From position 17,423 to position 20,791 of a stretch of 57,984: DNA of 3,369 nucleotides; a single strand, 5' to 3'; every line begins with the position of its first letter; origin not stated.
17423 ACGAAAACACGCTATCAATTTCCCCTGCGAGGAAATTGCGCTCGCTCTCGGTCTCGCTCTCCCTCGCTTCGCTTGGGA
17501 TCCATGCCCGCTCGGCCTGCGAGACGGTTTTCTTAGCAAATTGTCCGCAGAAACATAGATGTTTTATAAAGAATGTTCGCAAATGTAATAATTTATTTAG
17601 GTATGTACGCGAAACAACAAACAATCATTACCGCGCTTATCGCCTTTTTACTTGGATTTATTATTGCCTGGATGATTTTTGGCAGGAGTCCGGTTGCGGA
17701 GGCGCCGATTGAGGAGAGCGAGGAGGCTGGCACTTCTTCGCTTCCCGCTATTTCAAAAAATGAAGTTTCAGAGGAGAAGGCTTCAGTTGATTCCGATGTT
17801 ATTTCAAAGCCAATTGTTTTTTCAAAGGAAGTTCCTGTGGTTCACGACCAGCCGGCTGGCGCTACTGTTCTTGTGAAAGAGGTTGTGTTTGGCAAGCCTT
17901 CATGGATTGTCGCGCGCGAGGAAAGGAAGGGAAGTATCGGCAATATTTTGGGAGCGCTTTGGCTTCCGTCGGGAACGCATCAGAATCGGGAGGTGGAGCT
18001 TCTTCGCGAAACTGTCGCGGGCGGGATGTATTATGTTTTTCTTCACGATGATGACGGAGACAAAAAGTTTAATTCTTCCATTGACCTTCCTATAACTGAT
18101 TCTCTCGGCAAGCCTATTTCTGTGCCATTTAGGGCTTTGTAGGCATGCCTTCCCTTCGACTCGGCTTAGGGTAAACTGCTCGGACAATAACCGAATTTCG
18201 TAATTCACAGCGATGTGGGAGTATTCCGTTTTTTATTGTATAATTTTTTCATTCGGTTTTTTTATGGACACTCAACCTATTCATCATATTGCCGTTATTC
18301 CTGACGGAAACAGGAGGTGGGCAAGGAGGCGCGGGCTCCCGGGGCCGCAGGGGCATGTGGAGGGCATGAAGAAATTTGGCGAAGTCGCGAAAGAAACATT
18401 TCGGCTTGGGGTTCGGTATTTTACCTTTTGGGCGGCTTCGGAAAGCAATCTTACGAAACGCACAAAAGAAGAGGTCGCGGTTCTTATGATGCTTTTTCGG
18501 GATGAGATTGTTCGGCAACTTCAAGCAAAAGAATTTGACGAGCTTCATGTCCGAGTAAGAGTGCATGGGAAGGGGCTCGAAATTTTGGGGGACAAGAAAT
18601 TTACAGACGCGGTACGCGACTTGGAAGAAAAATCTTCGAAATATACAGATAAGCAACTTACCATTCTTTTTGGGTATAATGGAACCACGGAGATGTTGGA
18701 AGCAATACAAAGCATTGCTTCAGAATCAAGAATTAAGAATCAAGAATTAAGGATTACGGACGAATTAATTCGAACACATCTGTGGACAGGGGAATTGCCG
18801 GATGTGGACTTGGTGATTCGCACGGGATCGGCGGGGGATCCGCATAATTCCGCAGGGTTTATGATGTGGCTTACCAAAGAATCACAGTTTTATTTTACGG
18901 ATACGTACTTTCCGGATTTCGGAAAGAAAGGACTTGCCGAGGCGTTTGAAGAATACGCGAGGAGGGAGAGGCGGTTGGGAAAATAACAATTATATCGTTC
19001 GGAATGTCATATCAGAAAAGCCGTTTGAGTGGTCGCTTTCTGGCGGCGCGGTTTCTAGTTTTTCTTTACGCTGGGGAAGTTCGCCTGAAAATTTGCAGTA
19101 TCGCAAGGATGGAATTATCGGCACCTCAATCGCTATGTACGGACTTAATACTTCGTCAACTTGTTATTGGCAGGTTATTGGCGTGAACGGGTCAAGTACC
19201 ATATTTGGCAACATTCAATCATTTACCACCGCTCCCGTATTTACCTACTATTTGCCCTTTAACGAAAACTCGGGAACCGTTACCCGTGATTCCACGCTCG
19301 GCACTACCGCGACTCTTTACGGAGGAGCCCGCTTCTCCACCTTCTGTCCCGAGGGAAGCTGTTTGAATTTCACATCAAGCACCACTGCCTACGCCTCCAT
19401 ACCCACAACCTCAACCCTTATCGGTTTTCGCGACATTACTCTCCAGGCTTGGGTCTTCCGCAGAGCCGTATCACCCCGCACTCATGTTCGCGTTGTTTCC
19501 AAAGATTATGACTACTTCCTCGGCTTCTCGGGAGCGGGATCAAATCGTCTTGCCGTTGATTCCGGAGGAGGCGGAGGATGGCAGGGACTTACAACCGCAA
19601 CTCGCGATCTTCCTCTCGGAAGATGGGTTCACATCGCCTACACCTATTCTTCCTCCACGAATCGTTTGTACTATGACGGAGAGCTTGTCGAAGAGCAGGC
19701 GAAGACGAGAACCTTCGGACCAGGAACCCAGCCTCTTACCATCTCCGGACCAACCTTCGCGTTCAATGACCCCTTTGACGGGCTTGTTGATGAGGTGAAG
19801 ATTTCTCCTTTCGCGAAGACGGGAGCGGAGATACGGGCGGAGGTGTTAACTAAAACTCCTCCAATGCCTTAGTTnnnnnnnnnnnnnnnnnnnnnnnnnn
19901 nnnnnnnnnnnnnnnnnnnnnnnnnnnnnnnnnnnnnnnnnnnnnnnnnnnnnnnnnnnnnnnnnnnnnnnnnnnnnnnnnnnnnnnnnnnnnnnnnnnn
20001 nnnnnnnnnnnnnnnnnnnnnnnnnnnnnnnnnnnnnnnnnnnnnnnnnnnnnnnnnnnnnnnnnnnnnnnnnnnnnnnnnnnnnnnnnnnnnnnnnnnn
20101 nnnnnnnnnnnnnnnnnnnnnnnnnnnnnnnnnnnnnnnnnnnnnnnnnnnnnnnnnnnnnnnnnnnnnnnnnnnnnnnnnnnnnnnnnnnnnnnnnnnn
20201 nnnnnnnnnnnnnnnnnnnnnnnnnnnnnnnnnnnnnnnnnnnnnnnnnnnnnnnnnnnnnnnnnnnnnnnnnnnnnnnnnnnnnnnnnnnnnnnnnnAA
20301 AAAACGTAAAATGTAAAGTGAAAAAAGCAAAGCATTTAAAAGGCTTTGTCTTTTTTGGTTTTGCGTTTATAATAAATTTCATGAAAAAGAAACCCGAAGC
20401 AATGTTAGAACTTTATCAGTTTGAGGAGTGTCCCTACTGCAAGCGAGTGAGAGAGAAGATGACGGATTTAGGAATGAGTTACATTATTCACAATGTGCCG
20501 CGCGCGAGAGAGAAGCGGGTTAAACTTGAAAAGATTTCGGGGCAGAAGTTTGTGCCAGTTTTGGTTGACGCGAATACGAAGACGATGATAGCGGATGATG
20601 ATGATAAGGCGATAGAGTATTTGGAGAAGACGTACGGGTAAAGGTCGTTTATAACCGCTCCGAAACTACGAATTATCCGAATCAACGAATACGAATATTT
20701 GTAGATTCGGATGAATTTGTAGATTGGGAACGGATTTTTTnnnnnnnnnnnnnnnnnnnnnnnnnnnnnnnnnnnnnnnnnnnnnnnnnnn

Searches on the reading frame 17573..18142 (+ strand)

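Call 6: search_protein_families(library=pfam, proteins=[window:17573-18142:+])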
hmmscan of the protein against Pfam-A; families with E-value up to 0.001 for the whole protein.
window:17573-18142:+ (189 aa): 1 family
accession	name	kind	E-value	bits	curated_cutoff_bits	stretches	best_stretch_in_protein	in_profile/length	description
PF23951.1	DUF7282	-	1.1e-09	38.9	27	1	91-183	6-106/112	Domain of unknown function (DUF7282)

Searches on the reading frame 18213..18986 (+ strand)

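Call 6: search_protein_families(library=pfam, proteins=[window:18213-18986:+])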
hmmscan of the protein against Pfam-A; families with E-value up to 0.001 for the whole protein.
window:18213-18986:+ (257 aa): 1 family
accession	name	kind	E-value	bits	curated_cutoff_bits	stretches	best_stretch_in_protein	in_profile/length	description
PF01255.24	Prenyltransf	-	3.5e-51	174.3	27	1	29-256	1-219/219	Putative undecaprenyl diphosphate synthase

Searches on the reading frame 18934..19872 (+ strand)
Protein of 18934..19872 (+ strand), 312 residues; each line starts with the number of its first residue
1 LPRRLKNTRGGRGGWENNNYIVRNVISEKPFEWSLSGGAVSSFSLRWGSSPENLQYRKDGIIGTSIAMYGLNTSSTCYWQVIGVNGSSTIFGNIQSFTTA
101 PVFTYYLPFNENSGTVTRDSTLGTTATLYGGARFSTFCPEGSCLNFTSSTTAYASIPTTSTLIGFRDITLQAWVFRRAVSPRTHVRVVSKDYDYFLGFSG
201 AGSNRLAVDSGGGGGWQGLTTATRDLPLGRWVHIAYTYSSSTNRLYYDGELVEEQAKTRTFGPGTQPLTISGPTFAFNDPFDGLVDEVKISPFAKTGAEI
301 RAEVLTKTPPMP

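Call 6: search_protein_families(library=pfam, proteins=[window:18934-19872:+])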
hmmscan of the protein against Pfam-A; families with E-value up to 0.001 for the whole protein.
window:18934-19872:+ (312 aa): 1 family
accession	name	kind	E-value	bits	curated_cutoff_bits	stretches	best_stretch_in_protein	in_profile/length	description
PF13385.13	Laminin_G_3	-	2.7e-25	89.7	27.6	1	150-300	3-150/151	Concanavalin A-like lectin/glucanases superfamily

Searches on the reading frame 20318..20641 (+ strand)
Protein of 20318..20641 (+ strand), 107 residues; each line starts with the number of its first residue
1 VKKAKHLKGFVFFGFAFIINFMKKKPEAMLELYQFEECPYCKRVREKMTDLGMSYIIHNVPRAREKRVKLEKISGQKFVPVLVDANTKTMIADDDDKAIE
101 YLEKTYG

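Call 88: search_protein_families(library=pfam, max_evalue=0.00001, proteins=[window:20318-20641:+])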
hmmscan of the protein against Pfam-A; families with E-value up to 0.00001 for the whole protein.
window:20318-20641:+ (107 aa): 3 families
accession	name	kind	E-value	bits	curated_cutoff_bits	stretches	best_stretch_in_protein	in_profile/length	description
PF00462.30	Glutaredoxin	-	8.2e-11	42.4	22.9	1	31-83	2-54/60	Glutaredoxin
PF13417.12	GST_N_3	-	1.2e-09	38.8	22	1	32-106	1-71/75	Glutathione S-transferase, N-terminal domain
PF13409.12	GST_N_2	-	9.5e-07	29.8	25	1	38-104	2-69/70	Glutathione S-transferase, N-terminal domain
